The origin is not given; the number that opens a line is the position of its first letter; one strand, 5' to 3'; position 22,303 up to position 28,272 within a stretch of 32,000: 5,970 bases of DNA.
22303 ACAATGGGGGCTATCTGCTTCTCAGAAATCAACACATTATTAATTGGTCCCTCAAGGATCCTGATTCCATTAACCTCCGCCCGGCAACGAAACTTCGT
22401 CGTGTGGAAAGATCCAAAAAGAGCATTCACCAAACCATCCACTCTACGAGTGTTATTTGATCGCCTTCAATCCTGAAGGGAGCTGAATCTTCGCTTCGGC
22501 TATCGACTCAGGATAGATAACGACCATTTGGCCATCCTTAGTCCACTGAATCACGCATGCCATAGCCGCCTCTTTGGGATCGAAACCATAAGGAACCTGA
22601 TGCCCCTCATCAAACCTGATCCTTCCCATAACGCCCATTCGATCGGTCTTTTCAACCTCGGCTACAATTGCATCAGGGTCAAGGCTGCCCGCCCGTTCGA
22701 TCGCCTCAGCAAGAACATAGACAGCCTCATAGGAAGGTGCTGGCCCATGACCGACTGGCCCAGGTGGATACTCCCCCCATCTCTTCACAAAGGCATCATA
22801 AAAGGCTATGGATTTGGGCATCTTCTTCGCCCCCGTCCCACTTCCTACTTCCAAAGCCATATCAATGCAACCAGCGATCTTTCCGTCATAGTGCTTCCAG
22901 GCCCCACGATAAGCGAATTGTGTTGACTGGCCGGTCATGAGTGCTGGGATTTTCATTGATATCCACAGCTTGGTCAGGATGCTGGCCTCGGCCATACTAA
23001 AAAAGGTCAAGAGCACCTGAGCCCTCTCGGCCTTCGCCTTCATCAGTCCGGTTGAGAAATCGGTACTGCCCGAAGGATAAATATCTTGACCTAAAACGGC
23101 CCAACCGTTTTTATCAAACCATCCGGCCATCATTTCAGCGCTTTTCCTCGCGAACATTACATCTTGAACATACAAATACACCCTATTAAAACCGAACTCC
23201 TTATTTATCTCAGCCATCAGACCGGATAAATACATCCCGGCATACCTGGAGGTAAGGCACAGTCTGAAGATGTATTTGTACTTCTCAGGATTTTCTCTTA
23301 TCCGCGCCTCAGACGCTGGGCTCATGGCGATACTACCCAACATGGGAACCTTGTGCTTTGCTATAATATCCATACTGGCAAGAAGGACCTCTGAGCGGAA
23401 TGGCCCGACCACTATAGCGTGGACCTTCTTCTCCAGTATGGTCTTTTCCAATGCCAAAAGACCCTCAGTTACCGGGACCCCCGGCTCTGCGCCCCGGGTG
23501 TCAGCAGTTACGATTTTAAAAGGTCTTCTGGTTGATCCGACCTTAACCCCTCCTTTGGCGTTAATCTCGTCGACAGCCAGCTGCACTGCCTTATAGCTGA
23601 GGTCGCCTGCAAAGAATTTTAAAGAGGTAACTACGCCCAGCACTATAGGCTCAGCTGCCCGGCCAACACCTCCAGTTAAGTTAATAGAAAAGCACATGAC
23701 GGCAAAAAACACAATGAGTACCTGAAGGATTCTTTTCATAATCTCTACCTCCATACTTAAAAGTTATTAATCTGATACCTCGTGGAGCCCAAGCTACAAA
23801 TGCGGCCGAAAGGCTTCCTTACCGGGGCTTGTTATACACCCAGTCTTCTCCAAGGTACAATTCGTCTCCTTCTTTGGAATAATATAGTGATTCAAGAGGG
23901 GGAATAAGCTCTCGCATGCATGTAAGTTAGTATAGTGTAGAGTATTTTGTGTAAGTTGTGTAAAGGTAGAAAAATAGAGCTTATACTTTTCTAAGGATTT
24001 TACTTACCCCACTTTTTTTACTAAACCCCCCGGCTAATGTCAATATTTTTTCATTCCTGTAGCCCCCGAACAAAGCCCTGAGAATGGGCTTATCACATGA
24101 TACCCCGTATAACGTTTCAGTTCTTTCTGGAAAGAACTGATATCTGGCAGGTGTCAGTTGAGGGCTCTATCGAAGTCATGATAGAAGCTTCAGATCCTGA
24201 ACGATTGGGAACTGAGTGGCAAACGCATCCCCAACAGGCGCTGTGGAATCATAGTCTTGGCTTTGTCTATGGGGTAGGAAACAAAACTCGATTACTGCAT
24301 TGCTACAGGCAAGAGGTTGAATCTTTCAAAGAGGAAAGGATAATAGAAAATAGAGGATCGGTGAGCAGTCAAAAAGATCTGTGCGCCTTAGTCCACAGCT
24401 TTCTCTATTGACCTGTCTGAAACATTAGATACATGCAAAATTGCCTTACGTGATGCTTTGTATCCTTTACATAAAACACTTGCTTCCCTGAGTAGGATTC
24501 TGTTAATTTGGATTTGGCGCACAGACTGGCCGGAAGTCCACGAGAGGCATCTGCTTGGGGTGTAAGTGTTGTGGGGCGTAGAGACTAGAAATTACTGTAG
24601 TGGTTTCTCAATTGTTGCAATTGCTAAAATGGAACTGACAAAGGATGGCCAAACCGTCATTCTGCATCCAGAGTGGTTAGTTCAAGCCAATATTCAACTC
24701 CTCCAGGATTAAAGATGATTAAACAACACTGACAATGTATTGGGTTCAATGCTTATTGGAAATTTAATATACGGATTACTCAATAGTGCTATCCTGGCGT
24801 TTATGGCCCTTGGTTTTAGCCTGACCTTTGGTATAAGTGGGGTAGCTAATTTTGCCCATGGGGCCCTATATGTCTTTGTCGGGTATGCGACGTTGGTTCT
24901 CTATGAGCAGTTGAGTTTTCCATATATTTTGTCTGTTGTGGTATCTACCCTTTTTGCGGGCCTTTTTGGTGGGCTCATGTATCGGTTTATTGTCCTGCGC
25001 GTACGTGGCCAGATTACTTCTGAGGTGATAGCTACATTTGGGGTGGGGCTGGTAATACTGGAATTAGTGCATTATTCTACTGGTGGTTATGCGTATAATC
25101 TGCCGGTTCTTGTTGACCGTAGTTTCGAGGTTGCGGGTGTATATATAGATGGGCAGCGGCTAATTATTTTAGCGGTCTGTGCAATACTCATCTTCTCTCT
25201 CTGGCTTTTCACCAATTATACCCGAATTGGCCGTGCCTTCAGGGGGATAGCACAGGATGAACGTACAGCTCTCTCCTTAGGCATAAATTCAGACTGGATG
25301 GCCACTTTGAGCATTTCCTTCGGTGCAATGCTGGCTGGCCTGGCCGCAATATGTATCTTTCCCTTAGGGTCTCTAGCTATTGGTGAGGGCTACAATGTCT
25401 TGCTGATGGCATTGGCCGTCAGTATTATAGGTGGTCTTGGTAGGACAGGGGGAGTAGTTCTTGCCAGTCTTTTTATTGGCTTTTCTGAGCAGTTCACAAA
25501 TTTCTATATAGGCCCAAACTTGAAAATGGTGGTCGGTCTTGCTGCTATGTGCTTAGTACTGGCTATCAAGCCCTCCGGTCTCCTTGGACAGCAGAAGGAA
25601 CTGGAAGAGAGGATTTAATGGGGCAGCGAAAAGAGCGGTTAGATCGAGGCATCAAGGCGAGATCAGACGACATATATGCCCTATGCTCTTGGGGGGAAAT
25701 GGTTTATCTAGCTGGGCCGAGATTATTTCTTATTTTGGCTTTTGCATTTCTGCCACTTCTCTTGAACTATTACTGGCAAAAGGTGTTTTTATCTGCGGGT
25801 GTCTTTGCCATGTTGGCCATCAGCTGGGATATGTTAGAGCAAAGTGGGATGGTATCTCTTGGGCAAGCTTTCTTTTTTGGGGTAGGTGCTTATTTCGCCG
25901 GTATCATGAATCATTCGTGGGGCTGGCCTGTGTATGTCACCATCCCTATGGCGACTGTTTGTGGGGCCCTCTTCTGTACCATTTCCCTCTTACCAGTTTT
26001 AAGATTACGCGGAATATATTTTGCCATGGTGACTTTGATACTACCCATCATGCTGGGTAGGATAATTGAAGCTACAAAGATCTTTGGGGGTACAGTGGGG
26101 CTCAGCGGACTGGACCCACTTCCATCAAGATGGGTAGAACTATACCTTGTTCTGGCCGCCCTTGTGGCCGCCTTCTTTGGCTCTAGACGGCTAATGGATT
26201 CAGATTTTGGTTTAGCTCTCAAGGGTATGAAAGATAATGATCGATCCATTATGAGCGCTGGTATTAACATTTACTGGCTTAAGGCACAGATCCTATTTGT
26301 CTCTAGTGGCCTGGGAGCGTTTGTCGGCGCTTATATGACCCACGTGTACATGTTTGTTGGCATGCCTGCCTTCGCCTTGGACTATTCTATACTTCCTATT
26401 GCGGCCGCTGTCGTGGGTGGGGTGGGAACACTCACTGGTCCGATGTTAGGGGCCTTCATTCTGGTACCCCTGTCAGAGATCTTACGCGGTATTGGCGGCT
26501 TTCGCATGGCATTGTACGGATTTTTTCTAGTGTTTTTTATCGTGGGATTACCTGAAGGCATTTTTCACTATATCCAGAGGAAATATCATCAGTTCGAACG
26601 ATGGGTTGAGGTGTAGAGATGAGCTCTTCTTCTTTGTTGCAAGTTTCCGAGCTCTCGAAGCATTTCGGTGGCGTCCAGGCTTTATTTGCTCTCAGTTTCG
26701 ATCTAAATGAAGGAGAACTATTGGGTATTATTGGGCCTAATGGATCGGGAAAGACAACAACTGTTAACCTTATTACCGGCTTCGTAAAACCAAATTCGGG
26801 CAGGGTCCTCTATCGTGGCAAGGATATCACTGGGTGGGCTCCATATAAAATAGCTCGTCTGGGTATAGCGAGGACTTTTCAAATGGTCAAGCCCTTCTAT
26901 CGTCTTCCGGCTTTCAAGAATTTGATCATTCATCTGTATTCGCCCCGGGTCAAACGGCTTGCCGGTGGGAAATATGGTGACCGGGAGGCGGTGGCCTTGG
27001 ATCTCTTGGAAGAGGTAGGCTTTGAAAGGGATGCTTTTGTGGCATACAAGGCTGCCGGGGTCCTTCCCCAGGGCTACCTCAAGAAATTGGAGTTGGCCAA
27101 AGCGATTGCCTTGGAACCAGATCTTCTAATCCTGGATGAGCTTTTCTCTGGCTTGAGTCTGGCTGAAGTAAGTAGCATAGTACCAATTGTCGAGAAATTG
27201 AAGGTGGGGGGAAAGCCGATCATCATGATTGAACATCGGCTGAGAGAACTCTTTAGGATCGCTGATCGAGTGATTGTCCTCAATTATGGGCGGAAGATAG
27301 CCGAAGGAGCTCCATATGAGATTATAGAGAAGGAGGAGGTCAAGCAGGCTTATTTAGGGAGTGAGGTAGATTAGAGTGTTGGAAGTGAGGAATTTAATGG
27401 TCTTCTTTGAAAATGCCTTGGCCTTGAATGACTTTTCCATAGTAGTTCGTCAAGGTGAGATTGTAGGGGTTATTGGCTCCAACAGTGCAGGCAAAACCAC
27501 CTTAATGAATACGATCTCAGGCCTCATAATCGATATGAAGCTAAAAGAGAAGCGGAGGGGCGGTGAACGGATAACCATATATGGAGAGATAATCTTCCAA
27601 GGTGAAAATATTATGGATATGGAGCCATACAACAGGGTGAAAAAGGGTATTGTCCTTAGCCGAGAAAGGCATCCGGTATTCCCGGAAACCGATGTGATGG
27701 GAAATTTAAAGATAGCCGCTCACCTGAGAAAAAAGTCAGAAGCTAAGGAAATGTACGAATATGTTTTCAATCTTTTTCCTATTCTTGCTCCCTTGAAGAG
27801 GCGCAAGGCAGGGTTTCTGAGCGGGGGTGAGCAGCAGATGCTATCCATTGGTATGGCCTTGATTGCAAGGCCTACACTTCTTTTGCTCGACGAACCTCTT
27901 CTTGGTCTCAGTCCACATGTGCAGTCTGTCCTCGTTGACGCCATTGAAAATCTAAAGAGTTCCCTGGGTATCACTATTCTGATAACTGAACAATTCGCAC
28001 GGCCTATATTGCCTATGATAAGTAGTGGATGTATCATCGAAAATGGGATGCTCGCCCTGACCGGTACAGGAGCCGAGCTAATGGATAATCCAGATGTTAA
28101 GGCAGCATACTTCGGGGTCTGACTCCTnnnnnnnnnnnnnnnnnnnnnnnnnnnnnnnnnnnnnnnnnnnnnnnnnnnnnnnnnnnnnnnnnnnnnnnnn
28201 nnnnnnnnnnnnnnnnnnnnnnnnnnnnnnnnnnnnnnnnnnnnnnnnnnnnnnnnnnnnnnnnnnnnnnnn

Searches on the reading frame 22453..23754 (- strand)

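Call 5: search_protein_families(library=pfam, proteins=[window:22453-23754:-])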
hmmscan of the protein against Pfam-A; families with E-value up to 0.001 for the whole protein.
window:22453-23754:- (433 aa): 3 families
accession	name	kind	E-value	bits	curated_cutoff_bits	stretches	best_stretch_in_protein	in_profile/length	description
PF13458.12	Peripla_BP_6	-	4.1e-32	112.6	31.7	1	49-387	17-329/343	Periplasmic binding protein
PF01094.35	ANF_receptor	-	9.1e-15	55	25.4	1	54-391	3-345/353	Receptor family ligand binding region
PF13433.12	Peripla_BP_5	-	5e-08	32.9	27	0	315-386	256-325/363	Periplasmic binding protein domain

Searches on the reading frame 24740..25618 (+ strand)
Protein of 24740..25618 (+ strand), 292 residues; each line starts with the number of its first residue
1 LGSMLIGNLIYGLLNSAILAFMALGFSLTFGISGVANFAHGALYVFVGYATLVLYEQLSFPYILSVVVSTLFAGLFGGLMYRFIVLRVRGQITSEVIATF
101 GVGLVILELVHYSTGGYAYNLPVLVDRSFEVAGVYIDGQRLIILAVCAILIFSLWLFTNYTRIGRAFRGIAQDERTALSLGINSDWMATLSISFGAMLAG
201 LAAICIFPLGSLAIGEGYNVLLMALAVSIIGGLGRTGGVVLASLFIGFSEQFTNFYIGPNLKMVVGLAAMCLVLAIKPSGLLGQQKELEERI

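Call 5: search_protein_families(library=pfam, proteins=[window:24740-25618:+])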
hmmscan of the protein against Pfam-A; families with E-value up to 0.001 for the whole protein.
window:24740-25618:+ (292 aa): 1 family
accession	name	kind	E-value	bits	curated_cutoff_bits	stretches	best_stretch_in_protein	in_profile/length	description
PF02653.21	BPD_transp_2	-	1.6e-33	116.4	26.8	1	9-274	2-269/269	Branched-chain amino acid transport system / permease component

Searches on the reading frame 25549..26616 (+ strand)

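Call 5: search_protein_families(library=pfam, proteins=[window:25549-26616:+])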
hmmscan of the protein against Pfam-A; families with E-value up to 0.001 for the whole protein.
window:25549-26616:+ (355 aa): 1 family
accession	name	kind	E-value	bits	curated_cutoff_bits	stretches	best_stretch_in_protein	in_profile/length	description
PF02653.21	BPD_transp_2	-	1.8e-29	103.2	26.8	1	79-330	5-264/269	Branched-chain amino acid transport system / permease component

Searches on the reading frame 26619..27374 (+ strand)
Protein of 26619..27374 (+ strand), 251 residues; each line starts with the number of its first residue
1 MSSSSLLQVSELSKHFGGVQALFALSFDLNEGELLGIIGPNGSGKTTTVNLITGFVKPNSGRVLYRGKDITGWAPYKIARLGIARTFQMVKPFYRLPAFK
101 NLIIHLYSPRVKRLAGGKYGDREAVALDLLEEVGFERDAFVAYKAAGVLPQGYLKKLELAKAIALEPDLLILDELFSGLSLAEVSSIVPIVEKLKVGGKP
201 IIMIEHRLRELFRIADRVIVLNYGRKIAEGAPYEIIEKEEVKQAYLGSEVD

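Call 5: search_protein_families(library=pfam, proteins=[window:26619-27374:+])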
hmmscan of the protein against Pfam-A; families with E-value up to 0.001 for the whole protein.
window:26619-27374:+ (251 aa): 2 families
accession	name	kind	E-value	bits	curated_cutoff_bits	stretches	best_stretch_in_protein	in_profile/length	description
PF00005.33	ABC_tran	-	7.5e-25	88.6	25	1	24-175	3-135/137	ABC transporter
PF13304.12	AAA_21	-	0.00012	22.7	27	0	35-52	2-19/304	AAA domain, putative AbiEii toxin, Type IV TA system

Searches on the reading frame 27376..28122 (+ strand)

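Call 5: search_protein_families(library=pfam, proteins=[window:27376-28122:+])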
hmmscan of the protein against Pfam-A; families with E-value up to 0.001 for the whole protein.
window:27376-28122:+ (248 aa): 2 families
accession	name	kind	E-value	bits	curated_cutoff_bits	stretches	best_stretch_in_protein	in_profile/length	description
PF00005.33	ABC_tran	-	7e-21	75.7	25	1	17-175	1-136/137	ABC transporter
PF13304.12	AAA_21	-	6e-09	36.8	27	1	148-204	238-296/304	AAA domain, putative AbiEii toxin, Type IV TA system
